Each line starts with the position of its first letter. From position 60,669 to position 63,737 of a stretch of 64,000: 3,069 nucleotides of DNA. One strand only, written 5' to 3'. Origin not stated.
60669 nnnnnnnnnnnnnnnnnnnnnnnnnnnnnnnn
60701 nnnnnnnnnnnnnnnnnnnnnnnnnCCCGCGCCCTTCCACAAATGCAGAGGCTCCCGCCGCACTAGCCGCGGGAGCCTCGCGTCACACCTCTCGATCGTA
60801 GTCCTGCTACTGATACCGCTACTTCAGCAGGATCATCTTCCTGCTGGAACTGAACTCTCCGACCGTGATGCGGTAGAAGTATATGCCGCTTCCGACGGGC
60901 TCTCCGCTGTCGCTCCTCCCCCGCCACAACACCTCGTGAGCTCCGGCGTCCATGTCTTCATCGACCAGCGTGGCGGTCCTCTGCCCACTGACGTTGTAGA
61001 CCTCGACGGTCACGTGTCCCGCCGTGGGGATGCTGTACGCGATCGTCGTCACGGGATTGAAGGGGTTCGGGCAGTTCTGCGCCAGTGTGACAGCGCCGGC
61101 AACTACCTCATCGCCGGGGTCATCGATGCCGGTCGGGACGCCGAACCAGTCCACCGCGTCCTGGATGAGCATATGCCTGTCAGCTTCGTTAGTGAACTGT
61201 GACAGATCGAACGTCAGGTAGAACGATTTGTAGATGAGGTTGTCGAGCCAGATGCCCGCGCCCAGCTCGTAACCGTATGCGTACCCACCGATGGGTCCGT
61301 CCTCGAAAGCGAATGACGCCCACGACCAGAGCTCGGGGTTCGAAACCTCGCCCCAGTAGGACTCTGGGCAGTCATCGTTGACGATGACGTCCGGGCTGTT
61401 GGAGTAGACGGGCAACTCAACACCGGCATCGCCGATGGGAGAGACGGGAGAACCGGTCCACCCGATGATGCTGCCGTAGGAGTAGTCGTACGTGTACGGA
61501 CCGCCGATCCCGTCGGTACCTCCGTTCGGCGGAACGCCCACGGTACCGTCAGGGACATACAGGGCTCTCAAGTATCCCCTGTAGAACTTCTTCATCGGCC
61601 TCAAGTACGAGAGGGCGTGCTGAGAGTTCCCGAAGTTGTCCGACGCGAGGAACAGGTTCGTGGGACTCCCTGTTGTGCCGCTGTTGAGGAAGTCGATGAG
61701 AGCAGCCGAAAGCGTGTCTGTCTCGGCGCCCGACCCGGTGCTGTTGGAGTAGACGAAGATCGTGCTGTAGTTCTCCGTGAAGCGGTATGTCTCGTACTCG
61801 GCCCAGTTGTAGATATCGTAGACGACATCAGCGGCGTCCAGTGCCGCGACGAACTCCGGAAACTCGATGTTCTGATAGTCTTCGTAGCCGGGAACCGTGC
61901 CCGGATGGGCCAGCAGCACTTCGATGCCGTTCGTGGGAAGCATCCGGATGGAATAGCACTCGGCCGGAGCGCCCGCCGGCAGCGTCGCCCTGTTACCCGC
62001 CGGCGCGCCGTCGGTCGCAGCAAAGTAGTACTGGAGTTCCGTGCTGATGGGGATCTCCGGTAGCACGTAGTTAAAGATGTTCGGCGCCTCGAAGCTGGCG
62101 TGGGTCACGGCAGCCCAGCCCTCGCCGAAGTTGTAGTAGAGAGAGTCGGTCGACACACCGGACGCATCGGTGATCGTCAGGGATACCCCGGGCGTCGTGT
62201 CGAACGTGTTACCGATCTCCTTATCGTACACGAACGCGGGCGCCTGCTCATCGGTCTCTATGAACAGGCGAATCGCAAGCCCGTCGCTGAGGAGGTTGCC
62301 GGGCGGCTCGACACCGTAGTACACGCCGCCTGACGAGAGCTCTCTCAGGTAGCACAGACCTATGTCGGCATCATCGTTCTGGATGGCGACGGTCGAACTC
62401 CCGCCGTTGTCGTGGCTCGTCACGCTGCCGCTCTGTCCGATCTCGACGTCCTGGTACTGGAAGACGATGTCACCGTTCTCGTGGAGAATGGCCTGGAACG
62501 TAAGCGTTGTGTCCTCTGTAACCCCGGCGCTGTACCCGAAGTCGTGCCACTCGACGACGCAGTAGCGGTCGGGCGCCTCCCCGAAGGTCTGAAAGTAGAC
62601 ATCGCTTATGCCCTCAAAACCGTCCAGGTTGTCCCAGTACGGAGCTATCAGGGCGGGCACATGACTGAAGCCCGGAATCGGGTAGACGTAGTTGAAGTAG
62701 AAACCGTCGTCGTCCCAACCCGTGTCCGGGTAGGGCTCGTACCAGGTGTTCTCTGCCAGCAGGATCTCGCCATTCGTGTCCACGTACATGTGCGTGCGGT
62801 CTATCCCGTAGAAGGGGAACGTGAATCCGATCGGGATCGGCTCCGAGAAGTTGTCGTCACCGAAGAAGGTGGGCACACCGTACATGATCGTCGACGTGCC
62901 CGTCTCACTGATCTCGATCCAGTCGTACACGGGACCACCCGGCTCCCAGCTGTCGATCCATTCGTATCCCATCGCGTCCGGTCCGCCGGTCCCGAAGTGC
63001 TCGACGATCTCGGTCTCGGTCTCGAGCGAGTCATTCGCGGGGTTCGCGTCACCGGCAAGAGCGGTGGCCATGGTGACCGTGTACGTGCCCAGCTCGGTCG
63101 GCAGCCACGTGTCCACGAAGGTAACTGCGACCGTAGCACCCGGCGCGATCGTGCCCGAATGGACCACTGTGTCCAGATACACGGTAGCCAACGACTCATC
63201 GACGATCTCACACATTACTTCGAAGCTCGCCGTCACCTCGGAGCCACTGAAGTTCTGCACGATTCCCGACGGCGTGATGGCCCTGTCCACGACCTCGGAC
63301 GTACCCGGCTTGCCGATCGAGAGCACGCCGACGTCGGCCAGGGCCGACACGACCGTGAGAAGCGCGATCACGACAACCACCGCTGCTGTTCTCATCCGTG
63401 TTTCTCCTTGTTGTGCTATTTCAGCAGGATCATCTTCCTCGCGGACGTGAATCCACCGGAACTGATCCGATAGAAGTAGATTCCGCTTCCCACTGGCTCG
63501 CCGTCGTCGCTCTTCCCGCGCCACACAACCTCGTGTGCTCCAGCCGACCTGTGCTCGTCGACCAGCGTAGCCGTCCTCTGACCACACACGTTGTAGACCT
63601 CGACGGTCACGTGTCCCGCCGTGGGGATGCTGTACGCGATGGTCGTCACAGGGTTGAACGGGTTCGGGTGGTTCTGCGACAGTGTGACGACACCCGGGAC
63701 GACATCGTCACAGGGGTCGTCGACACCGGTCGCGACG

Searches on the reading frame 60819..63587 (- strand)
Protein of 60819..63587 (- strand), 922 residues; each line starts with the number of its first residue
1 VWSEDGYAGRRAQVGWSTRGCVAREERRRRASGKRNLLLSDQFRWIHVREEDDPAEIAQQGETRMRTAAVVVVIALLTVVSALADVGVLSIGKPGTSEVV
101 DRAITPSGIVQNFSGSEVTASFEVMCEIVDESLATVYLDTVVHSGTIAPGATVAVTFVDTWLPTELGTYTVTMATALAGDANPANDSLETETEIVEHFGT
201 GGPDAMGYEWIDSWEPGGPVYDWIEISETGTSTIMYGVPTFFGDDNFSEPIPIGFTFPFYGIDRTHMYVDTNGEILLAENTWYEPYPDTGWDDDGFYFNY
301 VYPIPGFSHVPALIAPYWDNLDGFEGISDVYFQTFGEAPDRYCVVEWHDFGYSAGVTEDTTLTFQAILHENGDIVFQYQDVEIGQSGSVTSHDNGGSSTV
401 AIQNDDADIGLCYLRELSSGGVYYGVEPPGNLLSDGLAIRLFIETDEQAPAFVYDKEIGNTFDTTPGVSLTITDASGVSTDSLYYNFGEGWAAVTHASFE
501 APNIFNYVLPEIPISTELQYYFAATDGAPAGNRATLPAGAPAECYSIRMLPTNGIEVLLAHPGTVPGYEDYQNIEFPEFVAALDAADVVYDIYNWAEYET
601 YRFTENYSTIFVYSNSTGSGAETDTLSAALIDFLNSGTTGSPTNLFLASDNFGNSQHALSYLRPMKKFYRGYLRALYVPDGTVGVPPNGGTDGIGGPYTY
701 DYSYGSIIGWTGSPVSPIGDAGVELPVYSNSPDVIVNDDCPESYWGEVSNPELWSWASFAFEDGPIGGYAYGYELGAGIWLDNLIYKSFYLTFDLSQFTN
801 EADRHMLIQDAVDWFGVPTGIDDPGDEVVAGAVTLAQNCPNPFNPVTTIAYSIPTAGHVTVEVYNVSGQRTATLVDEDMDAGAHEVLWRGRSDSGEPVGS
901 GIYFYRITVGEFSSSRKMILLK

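Call 56: search_protein_families(library=pfam, max_evalue=0.00001, proteins=[window:60819-63587:-])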
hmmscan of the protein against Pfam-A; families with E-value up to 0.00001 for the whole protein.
window:60819-63587:- (922 aa): 1 family
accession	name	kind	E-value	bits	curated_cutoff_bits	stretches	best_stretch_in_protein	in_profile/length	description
PF13860.13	FlgD_ig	-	1.7e-06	28.3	27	1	855-908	21-74/79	FlgD Ig-like domain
